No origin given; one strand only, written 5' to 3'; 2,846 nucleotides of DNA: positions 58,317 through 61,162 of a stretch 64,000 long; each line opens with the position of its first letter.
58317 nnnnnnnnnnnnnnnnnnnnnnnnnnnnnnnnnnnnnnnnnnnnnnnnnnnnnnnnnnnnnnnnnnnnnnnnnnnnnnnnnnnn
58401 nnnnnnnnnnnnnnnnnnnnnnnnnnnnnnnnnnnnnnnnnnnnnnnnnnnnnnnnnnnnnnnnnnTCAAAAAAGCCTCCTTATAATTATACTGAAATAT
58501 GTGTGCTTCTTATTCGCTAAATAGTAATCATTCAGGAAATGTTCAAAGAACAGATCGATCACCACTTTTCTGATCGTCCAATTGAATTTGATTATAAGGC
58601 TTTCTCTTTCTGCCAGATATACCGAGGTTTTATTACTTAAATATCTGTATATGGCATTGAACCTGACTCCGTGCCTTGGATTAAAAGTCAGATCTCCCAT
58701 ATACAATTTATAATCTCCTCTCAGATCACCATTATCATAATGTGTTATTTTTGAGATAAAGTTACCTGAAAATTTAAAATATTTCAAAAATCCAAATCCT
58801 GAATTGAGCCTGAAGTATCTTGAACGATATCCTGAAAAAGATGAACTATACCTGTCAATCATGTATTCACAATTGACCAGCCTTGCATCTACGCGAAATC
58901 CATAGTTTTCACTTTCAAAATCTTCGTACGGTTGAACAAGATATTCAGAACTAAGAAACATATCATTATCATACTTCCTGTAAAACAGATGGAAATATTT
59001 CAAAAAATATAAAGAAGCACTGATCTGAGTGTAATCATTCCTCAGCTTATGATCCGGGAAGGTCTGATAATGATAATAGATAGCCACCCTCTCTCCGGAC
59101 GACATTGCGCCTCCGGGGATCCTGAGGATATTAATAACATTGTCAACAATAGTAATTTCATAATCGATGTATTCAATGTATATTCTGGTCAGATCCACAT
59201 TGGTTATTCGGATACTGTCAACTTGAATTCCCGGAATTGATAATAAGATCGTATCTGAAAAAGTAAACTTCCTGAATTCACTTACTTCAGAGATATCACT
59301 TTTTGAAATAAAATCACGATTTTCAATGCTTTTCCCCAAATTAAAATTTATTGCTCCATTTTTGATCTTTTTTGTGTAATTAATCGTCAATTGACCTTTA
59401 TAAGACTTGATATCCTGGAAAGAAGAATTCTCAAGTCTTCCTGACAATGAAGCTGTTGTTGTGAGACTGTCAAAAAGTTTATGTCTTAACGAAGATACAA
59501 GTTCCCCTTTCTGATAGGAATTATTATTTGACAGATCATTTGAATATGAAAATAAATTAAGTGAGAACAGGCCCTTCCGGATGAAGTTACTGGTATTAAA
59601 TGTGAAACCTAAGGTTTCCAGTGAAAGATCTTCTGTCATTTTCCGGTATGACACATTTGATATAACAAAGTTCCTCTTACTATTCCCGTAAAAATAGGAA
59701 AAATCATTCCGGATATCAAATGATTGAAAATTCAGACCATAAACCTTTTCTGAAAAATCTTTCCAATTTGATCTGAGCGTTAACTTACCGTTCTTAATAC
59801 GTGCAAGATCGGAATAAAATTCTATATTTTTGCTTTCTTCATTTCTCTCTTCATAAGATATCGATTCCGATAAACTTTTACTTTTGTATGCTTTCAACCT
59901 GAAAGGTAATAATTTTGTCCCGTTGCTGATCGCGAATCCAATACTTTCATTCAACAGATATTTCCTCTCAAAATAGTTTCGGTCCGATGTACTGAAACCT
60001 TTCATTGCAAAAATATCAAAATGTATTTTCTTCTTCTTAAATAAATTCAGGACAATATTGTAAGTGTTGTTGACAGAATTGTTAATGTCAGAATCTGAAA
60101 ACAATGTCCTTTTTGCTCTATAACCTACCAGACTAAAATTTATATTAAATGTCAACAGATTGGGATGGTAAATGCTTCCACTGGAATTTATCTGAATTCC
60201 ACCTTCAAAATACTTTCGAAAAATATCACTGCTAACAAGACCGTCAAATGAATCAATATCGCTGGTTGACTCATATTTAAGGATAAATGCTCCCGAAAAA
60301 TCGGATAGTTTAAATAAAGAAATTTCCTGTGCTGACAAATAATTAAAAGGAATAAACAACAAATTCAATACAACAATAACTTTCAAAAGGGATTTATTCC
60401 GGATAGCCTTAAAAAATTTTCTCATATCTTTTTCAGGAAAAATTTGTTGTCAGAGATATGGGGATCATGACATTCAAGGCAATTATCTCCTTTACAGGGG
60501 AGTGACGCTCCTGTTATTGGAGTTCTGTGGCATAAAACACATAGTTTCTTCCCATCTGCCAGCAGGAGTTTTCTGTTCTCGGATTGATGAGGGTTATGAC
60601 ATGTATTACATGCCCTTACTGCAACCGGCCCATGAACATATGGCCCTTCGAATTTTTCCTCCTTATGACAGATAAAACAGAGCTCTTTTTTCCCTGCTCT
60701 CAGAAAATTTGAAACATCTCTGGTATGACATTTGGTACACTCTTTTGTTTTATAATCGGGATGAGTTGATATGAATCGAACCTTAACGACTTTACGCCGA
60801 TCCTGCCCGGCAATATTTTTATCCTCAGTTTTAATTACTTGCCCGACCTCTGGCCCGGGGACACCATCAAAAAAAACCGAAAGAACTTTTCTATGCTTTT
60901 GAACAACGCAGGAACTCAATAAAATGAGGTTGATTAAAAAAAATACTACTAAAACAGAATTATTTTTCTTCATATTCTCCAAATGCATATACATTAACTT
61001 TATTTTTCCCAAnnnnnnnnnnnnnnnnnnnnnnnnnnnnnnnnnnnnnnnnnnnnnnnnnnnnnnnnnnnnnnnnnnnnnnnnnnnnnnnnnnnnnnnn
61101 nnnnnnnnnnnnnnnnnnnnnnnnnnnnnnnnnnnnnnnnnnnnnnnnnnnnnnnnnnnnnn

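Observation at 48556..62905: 14 kb multiheme cytochrome island: two porin-cytochrome-type modules plus NHL beta-propellers (candidate extracellular electron transfer system)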

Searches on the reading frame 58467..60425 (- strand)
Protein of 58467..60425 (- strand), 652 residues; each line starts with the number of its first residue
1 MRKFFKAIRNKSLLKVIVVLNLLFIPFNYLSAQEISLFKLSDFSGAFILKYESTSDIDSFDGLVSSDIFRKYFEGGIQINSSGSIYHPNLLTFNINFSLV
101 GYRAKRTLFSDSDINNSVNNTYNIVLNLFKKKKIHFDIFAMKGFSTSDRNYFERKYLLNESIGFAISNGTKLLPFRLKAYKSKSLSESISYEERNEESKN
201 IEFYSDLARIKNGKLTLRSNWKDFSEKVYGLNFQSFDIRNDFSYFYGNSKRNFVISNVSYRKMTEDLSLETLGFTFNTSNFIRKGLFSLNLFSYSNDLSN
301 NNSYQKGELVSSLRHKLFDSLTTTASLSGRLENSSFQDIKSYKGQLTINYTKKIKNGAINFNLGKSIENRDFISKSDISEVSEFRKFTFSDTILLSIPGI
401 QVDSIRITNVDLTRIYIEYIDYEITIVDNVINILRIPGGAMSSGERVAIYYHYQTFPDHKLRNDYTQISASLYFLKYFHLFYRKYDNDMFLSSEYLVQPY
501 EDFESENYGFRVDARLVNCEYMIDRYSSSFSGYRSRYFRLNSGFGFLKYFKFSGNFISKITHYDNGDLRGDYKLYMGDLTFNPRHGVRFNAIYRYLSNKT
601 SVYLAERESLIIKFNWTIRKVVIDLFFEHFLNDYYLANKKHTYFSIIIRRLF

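Call 4: search_protein_families(library=pfam, proteins=[window:58467-60425:-], max_evalue=0.01)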
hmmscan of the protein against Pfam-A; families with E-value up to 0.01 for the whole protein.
window:58467-60425:- (652 aa): 0 families

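Call 5: search_protein_families(library=ncbifam, proteins=[window:58467-60425:-], max_evalue=0.01)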
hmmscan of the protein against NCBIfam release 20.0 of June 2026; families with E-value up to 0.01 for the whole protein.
window:58467-60425:- (652 aa): 0 families

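Call 25: find_homologous_proteins(query=window:58467-60425:-, max_evalue=0.001)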
Query window:58467-60425:- (652 aa): 11 proteins with E <= 0.001 among 8000 candidates.
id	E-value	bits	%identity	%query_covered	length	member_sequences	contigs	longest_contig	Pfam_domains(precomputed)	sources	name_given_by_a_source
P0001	0.0e+0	1382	97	100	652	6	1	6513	-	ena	-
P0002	2.1e-156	540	42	99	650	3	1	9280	-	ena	-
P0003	3.6e-147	510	40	98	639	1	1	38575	-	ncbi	-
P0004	1.4e-133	465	39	99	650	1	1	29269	-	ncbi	-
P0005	6.5e-133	463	39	97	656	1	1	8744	-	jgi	jgi:hypothetical protein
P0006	9.3e-124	433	38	94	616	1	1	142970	-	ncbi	-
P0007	4.8e-123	430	36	100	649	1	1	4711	-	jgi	-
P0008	2.2e-119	418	35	99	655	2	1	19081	-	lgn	-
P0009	5.3e-114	400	36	97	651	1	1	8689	-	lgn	-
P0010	3.8e-6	44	20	58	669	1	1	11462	-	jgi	jgi:hypothetical protein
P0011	8.3e-5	40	31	23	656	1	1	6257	-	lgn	-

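Call 26: find_encoding_contigs(protein=P0006, flank=10000, max_places=2)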
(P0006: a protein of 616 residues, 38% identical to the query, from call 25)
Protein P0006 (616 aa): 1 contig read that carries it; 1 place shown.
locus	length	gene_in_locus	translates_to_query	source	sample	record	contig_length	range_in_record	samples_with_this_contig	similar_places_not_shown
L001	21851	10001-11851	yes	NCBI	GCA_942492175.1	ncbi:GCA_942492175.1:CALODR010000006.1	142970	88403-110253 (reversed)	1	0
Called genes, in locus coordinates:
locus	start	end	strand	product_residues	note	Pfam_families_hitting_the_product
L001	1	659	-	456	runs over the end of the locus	PF00772:DnaB, PF03796:DnaB_C, PF13481:AAA_25 (weak)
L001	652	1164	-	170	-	PF01281:Ribosomal_L9_N, PF03948:Ribosomal_L9_C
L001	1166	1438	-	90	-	PF01084:Ribosomal_S18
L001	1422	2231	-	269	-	-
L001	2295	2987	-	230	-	PF01386:Ribosomal_L25p, PF14693:Ribosomal_TL5_C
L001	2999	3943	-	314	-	PF13793:Pribosyltran_N, PF00156:Pribosyltran, PF14572:Pribosyl_synth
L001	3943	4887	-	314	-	PF00288:GHMP_kinases_N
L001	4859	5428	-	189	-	-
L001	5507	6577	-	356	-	PF00072:Response_reg, PF00196:GerE, PF08281:Sigma70_r4_2 (weak)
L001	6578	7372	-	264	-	-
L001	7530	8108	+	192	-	PF14522:Cytochrome_C7 (faint), PF09699:Paired_CXXCH_1 (weak)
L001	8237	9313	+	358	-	PF01436:NHL (faint), PF17170:DUF5128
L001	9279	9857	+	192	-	PF09699:Paired_CXXCH_1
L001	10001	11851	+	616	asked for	-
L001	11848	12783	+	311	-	PF01731:Arylesterase (faint), PF08450:SGL (faint), PF17170:DUF5128 (weak), PF01436:NHL (weak)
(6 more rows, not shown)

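Call 27: find_encoding_contigs(protein=P0003, flank=10000, max_places=2)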
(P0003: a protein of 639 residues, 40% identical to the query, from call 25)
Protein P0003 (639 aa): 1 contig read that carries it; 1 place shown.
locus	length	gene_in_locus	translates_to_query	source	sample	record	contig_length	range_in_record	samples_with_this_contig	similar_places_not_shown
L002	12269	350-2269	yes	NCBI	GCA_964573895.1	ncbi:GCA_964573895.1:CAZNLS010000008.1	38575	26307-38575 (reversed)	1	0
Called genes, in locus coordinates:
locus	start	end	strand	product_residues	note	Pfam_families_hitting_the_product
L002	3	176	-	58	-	?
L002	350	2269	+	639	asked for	-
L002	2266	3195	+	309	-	PF17170:DUF5128, PF01436:NHL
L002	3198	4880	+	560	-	PF14522:Cytochrome_C7 (faint), PF14537:Cytochrom_c3_2 (faint), PF09699:Paired_CXXCH_1 (weak), PF22113:Mtrc-MtrF_II-IV_dom (weak)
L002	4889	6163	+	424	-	PF14522:Cytochrome_C7 (faint), PF14537:Cytochrom_c3_2 (faint), PF09699:Paired_CXXCH_1, PF22113:Mtrc-MtrF_II-IV_dom, PF09699:Paired_CXXCH_1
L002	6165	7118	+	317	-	-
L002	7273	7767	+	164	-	PF14522:Cytochrome_C7 (faint), PF09699:Paired_CXXCH_1 (weak)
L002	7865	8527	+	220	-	PF09699:Paired_CXXCH_1 (weak)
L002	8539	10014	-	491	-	PF02225:PA (weak), PF04389:Peptidase_M28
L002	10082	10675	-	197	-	PF01135:PCMT, PF00398:RrnaAD (weak)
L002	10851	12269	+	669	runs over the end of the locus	PF00654:Voltage_CLC, PF00571:CBS (faint), PF02080:TrkA_C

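Call 28: find_encoding_contigs(protein=P0004, flank=10000, max_places=2)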
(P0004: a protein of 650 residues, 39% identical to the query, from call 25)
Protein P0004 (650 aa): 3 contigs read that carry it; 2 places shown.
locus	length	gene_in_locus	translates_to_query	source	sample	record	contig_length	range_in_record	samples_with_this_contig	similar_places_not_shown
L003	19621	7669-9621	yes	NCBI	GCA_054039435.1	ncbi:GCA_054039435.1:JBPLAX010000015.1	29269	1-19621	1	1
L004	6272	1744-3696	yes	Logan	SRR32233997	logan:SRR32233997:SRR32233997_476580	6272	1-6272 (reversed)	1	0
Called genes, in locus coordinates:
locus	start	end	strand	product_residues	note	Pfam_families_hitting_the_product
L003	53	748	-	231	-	PF01386:Ribosomal_L25p, PF14693:Ribosomal_TL5_C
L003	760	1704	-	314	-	PF13793:Pribosyltran_N, PF00156:Pribosyltran, PF14572:Pribosyl_synth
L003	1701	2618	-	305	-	PF00288:GHMP_kinases_N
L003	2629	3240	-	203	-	-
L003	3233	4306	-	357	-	PF00072:Response_reg, PF00196:GerE, PF08281:Sigma70_r4_2 (weak)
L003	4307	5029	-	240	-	-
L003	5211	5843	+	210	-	PF14522:Cytochrome_C7 (faint), PF09699:Paired_CXXCH_1 (weak)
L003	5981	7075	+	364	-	PF01436:NHL (faint), PF17170:DUF5128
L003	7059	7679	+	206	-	PF09699:Paired_CXXCH_1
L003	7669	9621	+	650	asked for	-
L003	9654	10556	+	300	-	PF01436:NHL (faint), PF25021:TEN_NHL (faint), PF17170:DUF5128 (weak), PF08450:SGL (faint), PF17170:DUF5128 (weak)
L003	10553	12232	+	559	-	PF22113:Mtrc-MtrF_II-IV_dom (faint), PF14522:Cytochrome_C7 (faint), PF14537:Cytochrom_c3_2 (faint), PF09699:Paired_CXXCH_1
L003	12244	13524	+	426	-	PF14522:Cytochrome_C7 (faint), PF14537:Cytochrom_c3_2 (faint), PF09699:Paired_CXXCH_1, PF02085:Cytochrom_CIII (weak), PF22113:Mtrc-MtrF_II-IV_dom, PF09699:Paired_CXXCH_1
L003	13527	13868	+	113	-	-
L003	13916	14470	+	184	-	-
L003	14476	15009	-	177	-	PF00156:Pribosyltran (faint)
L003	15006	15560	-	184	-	-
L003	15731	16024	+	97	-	PF09834:DUF2061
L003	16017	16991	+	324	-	PF00535:Glycos_transf_2, PF10111:Glyco_tranf_2_2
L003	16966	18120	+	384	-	PF13439:Glyco_transf_4, PF13579:Glyco_trans_4_4 (weak), PF00534:Glycos_transf_1, PF13692:Glyco_trans_1_4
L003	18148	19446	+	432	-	PF00206:Lyase_1, PF10397:ADSL_C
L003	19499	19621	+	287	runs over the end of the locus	-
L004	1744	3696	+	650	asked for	-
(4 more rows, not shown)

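Call 31: find_related_loci(query=A1, collection=genome_contigs, flank=10000)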
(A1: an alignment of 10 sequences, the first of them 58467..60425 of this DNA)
Query A1 (652 aa) in genome_contigs; peptide patterns used: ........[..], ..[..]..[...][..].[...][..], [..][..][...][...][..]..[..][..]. (x = any residue, [..] = any of these).
257 stretches matched a pattern; 25 encode a relative of the query (tblastn E <= 1e-3); 25 distinct loci.
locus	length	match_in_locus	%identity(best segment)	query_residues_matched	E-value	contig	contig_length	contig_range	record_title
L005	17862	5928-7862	42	9-652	8e-165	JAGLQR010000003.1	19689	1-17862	MAG: Candidatus Aminicenantes bacterium isolate RS_8_64 ROV157_8.bin.64.fa_3, whole genome shotgun sequence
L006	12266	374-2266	41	19-652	4e-154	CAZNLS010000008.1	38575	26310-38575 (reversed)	MAG TPA_asm: uncultured Clostridia bacterium isolate binchicken_co275_129 genome assembly, contig: NODE_1058_length_3857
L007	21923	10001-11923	37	6-652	5e-133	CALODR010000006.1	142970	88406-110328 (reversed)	MAG: uncultured bacterium isolate HOU_bin.0035 genome assembly, contig: contig_31106, whole genome shotgun sequence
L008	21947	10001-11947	38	6-652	1e-129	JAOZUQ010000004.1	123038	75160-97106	MAG: Candidatus Aminicenantes bacterium isolate GMC8.metabat2.13 GMC8_11_length_123038_cov_8.820983, whole genome shotgu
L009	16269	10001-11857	33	34-652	7e-120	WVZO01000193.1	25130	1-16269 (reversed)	MAG: Candidatus Aminicenantes bacterium isolate CS4-C025 C_merged_R1_(paired)_contig_63298, whole genome shotgun sequenc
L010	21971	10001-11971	34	2-652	1e-118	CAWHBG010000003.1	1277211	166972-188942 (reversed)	MAG: Candidatus Aminicenantes bacterium isolate MFD03804.bin.1.187 genome assembly, contig: contig_6312, whole genome sh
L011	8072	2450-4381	33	13-652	9e-106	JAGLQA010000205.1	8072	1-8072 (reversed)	MAG: Candidatus Aminicenantes bacterium isolate RS_8_31 ROV157_8.bin.31.fa_205, whole genome shotgun sequence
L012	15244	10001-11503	22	42-539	8e-18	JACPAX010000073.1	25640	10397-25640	MAG: Candidatus Omnitrophota bacterium isolate NC_groundwater_242_Ag_S-0.2um_58_8 S5_GD2017_2_S2_scaffold_2566, whole ge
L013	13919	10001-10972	28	30-358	6e-14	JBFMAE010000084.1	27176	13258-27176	MAG: Thermodesulfobacteriota bacterium isolate MAG130 MAG130_84, whole genome shotgun sequence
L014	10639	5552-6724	22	77-451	5e-11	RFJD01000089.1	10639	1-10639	MAG: Verrucomicrobia bacterium isolate J093 k99_84468, whole genome shotgun sequence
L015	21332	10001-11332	23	17-453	2e-10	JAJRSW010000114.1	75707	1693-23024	MAG: Candidatus Neomarinimicrobiota bacterium isolate Dive96_bin1.149 k141_4884403, whole genome shotgun sequence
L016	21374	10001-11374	22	15-457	3e-10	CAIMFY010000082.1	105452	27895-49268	MAG: uncultured Opitutae bacterium isolate Umea2p3_bin-1644 genome assembly, contig: bin-1644:082/124, whole genome shot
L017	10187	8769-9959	21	56-436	1e-8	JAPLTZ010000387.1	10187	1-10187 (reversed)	MAG: Verrucomicrobia bacterium isolate LacPavin_0818_WC45_MAG_61_7 LacPavin_0818_WC45_scaffold_142338, whole genome shot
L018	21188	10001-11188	22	72-457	2e-9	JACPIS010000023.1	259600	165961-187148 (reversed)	MAG: Opitutia bacterium isolate NC_groundwater_447_Ag_B-0.1um_66_19 GD18-4_B1_scaffold_562129, whole genome shotgun sequ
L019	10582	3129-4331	21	77-452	2e-7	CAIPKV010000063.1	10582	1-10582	MAG: uncultured Verrucomicrobia subdivision 3 bacterium isolate AM4_bin-735 genome assembly, contig: bin-735:63/87, whol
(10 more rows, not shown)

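Call 46: predict_structure(alignment_id=A1)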
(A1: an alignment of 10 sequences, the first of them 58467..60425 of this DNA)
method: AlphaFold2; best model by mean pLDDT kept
length: 652 residues; sequences in the alignment: 10
mean_pLDDT: 69.6   pTM: 0.54
mean pLDDT of the five models: 69.6, 66.0, 63.2, 60.4, 59.2
residues with pLDDT >= 90: 139; 70-90: 225; 50-70: 145; < 50: 143
segments of 3 or more residues with pLDDT < 50: 1-15, 20-43, 79-124, 128-132, 139-158, 193-199, 201-203
pLDDT, mean of each block of 10 residues (from residue 1): 41 49 39 33 63 80 74 56 30 31 29 30 46 51 42 42 60 58 52 49 49 50 53 54 52 56 63 73 73 80 83 84 93 87 94 89 95 77 72 76 81 71 78 78 78 79 94 86 94 72 92 90 90 92 79 93 69 93 89 90 84 90 90 82 85 72
secondary structure, 60 per line:
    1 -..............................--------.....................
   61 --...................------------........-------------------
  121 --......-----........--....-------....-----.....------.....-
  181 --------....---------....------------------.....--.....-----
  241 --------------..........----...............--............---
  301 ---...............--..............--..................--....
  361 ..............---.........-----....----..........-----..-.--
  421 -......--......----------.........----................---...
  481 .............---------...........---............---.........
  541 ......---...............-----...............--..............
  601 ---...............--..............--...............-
elements in order: H2-31 E43-60 E63-81 E94-101 E123-128 E134-141 E144-147 E155-158 E164-168 E175-179 E189-192 E202-205 E224-228 E231-235 E255-264 E269-283 E286-297 E304-318 E321-334 E337-354 E357-374 E378-386 E392-395 E400-409 E422-427 E430-435 E446-454 E459-474 E478-493 E503-513 E517-528 E532-546 E550-564 E570-584 E587-600 E604-618 E621-634 E637-651

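Call 50: fold_search(model_id=the predicted structure, library=pdb)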
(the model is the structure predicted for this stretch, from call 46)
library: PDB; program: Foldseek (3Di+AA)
matches with E <= 10: 845; with E <= 0.001: 114
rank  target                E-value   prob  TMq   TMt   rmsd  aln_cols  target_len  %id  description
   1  3rfz_E                1.5e-06  1.00  0.23  0.20  23.6       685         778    7  Crystal structure of the FimD usher bound to its cognate FimC:FimH substrate (released 2011-06-01)
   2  6r2q_B                1.6e-06  1.00  0.27  0.27  21.8       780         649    8  Structure of the Mtr complex (released 2020-04-22)
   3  3rfz_B                3.4e-06  1.00  0.24  0.21  22.8       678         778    8  Crystal structure of the FimD usher bound to its cognate FimC:FimH substrate (released 2011-06-01)
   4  7lhg_C                7.0e-06  1.00  0.26  0.22  22.1       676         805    8  Cryo-EM structure of E. coli P pilus tip assembly intermediate PapC-PapD-PapK-PapG in the first conformation (released 2021-08-11)
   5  8blw_A                8.8e-06  1.00  0.26  0.27  21.3       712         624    9  Vitamin B12 transporter BtuB1 with lipoprotein BtuG1 from B. theta (released 2023-08-16)
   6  6v81                  9.2e-06  1.00  0.27  0.27  19.6       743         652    7  The crystal structure of the outer-membrane transporter YncD (released 2020-05-06)
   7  8s34_A                9.7e-06  1.00  0.27  0.27  21.6       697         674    8  Ferric-mycobactin receptor (FemA) in complex with aeruginic acid (released 2025-02-26)
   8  5nec_B                1.1e-05  1.00  0.26  0.26  20.6       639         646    8  Crystal structure of the siderophore receptor PiuD from Pseudomonas aeruginosa (released 2018-02-07)
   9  9fz5_A                1.1e-05  1.00  0.28  0.26  20.8       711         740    8  Cryo-EM structure of LptDE-YedD complex from Escherichia Coli (released 2025-04-09)
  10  9dhe                  1.2e-05  1.00  0.27  0.29  18.5       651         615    7  The crystal structure on the heme/hemoglobin transporter ChuA, in complex with heme (released 2025-05-21)
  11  9rps_A                1.3e-05  1.00  0.20  0.18  22.3       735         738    8  Cryo-EM structure of Shigella flexneri LptDE in complex with RTP45 superinfection exclusion protein from RTP bacteriop (released 2025-12-10)
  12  5nec_A                1.5e-05  1.00  0.25  0.26  20.6       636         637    8  Crystal structure of the siderophore receptor PiuD from Pseudomonas aeruginosa (released 2018-02-07)
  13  9bog_D                1.5e-05  1.00  0.23  0.20  22.0       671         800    8  Structural basis for adhesin secretion by the outer-membrane usher in type 1 pili (released 2024-10-09)
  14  5fok_A                1.6e-05  1.00  0.28  0.28  18.7       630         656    8  Crystal structure of the siderophore receptor PiuA from Pseudomonas aeruginosa (released 2016-05-11)
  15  1by3                  1.6e-05  1.00  0.23  0.22  18.7       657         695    8  FHUA FROM E. COLI (released 1999-01-13)
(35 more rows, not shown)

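Call 55: search_solved_structures(query=A1, max_evalue=1)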
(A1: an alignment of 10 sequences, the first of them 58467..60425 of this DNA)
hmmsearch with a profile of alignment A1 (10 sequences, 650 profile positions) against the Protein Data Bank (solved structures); distinct sequences matched with E-value up to 1: 0.

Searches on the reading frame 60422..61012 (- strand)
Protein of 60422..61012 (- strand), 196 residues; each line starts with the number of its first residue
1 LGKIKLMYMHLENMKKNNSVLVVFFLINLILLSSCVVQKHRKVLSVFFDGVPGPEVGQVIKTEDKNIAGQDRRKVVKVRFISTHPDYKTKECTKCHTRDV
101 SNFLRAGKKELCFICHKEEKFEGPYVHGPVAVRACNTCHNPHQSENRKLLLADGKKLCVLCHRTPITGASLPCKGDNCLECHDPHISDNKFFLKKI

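Call 4: search_protein_families(library=pfam, proteins=[window:60422-61012:-], max_evalue=0.01)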
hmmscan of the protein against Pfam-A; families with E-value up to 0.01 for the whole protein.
window:60422-61012:- (196 aa): 4 families
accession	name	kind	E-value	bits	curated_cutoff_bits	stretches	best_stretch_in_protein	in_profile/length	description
PF09699.15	Paired_CXXCH_1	-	4.4e-26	90.7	20.6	3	127-163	1-37/41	Doubled CXXCH motif (Paired_CXXCH_1)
PF14522.11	Cytochrome_C7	-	0.00025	21.2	24.8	0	132-183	13-67/67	Cytochrome c7 and related cytochrome c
PF14537.11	Cytochrom_c3_2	-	0.001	19.9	25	0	90-162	7-78/79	Cytochrome c3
PF02085.21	Cytochrom_CIII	-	0.0089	16.8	22.9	1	73-162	16-101/101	Class III cytochrome C family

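Call 5: search_protein_families(library=ncbifam, proteins=[window:60422-61012:-], max_evalue=0.01)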
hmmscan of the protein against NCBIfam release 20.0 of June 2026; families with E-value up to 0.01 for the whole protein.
window:60422-61012:- (196 aa): 3 families
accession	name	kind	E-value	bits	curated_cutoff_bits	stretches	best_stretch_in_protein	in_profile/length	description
TIGR01905.1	paired_CXXCH_1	subfamily_domain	5.1e-26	90.3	25.2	3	127-164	1-38/41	doubled CXXCH domain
TIGR03508.1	decahem_SO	subfamily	1.2e-13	51.2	192.2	1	82-164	135-221/258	DmsE family decaheme c-type cytochrome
NF041028.1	decahem_GSU2203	exception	4.2e-12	45.9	325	2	70-164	154-254/317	GSU2203 family decaheme c-type cytochrome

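Call 45: search_solved_structures(query=window:60422-61012:-, max_evalue=0.01)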
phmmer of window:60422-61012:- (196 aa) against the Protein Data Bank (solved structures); distinct sequences matched with E-value up to 0.01: 1.
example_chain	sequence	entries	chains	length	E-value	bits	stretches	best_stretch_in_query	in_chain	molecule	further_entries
6r2q_A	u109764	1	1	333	7.8e-09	38.4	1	107-165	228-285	Cystathionine beta-synthase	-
